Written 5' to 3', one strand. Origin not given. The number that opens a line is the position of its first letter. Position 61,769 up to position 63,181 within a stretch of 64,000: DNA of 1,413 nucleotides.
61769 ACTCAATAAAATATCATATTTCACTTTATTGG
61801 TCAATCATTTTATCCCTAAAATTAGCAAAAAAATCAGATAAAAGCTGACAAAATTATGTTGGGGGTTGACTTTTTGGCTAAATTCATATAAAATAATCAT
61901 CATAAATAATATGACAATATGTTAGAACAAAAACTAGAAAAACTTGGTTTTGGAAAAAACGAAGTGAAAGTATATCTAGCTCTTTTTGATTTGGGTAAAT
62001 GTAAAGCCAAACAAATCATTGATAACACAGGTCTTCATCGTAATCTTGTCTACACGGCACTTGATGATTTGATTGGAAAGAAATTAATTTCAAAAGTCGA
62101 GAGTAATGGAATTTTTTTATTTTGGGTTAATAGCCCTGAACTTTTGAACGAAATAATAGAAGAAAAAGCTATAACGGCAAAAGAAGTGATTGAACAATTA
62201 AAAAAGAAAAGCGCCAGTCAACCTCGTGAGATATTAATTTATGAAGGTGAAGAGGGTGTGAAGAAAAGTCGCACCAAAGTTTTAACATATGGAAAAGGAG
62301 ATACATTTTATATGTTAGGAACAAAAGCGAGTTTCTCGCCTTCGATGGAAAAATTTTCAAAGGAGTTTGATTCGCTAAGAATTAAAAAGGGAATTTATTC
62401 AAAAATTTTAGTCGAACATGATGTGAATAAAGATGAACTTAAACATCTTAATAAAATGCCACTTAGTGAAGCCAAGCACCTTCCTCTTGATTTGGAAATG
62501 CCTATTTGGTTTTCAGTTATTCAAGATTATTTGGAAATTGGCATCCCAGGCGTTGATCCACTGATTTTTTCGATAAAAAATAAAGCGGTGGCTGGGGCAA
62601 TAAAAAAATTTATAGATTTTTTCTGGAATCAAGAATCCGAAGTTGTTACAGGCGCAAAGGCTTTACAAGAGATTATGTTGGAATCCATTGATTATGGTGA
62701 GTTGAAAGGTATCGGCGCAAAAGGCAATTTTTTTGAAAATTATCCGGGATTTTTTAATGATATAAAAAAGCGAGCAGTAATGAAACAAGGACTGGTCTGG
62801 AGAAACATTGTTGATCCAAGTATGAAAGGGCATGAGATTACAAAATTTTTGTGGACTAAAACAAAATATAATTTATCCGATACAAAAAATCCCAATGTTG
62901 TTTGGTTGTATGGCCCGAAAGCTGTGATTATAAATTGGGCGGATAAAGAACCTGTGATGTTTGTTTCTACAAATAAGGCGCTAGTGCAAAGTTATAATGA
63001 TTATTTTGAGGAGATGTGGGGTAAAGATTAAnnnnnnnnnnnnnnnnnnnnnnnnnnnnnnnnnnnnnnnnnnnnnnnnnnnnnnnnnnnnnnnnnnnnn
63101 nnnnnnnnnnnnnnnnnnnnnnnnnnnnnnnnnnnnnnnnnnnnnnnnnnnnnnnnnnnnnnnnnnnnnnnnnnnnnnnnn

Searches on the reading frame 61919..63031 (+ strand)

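Call 63: search_protein_families(library=pfam, proteins=[window:61919-63031:+], max_evalue=0.00001)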
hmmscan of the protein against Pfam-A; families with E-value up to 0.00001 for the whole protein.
window:61919-63031:+ (370 aa): 1 family
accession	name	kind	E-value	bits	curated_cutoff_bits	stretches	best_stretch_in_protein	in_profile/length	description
PF01978.25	TrmB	-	2.7e-10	40.4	25.6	1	6-63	1-58/68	Sugar-specific transcriptional regulator TrmB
